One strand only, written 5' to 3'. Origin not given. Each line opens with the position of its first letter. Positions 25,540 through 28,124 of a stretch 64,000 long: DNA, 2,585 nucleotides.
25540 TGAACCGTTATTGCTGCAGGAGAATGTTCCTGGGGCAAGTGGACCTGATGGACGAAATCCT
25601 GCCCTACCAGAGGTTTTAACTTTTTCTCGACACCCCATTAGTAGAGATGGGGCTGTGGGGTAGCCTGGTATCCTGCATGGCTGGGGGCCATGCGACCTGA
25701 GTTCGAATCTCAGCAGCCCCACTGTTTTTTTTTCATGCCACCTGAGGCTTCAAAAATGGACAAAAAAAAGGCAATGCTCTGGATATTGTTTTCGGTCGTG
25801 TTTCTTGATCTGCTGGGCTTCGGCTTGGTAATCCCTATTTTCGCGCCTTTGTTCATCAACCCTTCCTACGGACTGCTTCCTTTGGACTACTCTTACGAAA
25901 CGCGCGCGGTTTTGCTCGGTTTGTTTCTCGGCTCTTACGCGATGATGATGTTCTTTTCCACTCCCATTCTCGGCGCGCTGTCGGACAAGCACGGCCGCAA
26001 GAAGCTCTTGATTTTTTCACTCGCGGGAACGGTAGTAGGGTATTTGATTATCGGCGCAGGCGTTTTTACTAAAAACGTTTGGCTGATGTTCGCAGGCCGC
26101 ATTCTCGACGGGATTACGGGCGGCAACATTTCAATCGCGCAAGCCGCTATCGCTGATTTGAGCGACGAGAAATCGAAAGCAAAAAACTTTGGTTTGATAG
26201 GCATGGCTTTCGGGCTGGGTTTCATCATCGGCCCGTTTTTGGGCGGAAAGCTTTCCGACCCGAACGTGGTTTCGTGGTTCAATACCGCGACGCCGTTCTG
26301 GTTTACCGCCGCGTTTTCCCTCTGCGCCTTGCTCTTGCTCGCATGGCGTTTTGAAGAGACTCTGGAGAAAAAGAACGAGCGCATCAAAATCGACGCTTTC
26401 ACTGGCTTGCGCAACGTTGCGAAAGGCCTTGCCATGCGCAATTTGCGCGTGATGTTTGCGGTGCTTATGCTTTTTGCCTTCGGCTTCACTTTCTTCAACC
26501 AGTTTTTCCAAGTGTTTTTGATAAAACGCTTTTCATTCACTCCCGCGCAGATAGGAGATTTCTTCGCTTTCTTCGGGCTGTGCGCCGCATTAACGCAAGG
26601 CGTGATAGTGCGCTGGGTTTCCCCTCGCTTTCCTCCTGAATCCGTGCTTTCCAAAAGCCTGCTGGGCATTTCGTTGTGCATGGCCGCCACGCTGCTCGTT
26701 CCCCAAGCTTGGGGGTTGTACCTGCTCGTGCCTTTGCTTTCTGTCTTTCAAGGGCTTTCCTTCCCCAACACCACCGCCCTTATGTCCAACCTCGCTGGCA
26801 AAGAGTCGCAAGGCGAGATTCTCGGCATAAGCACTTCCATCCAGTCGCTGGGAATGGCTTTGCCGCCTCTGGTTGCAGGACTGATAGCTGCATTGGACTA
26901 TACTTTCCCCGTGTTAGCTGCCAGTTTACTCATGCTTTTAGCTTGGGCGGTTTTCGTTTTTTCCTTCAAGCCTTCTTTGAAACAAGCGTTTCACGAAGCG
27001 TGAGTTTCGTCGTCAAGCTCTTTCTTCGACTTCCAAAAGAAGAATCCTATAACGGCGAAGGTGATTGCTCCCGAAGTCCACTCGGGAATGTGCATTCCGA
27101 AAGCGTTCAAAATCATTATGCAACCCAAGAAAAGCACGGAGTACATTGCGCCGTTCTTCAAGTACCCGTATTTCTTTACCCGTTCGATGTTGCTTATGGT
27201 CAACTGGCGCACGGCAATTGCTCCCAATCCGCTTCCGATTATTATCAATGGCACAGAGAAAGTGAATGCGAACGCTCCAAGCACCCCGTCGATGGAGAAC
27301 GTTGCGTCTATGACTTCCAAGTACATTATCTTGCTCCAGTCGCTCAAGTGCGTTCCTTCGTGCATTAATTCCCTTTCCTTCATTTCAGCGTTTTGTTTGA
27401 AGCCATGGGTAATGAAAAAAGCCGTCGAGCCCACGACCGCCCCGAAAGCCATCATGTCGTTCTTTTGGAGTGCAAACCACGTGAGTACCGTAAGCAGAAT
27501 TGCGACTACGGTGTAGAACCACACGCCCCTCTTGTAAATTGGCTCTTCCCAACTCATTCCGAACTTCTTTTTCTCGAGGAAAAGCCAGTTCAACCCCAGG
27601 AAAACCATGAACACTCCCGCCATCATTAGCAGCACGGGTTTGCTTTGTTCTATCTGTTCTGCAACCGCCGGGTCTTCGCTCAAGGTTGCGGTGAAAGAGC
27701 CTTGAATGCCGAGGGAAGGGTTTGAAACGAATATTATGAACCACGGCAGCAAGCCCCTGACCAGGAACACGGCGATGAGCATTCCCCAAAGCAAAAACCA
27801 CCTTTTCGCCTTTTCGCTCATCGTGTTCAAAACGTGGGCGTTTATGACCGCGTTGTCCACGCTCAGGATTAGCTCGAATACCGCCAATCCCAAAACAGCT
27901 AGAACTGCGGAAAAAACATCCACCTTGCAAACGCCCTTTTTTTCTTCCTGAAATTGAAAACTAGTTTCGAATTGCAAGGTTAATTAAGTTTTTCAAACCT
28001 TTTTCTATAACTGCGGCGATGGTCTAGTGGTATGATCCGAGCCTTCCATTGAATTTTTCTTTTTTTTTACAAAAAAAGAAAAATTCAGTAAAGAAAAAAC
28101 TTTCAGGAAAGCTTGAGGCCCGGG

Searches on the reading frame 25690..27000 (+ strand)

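Call 10: search_protein_families(library=pfam, proteins=[window:25690-27000:+], max_evalue=0.1)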
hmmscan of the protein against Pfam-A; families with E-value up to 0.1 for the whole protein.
window:25690-27000:+ (437 aa): 5 families
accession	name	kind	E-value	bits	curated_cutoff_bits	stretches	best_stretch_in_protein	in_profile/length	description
PF07690.21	MFS_1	-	3.5e-55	187.8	33.4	2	33-391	1-345/347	Major Facilitator Superfamily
PF00083.30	Sugar_tr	-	1.4e-10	41.1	22.3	1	69-215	41-186/452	Sugar (and other) transporter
PF06779.20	MFS_4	-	1.4e-09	38.3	26.3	1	95-417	48-358/364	Uncharacterised MFS-type transporter YbfB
PF03209.21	PUCC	-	2.6e-09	37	21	1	146-403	104-363/401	PUCC protein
PF03185.20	CaKB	-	0.023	14.8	25.1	0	70-90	7-27/195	Calcium-activated potassium channel, beta subunit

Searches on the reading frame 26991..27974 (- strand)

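Call 10: search_protein_families(library=pfam, proteins=[window:26991-27974:-], max_evalue=0.1)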
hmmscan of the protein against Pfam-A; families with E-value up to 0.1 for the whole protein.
window:26991-27974:- (327 aa): 3 families
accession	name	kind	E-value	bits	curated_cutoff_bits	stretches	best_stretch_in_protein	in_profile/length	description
PF04332.21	DUF475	-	2.5e-46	159.3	27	1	39-316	1-286/293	Protein of unknown function (DUF475)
PF03741.22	TerC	-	2.6e-19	70.1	27.8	2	150-290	37-177/178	Integral membrane protein TerC family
PF01127.27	Sdh_cyt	-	0.059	13.9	25.8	1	68-163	30-120/122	Succinate dehydrogenase/Fumarate reductase transmembrane subunit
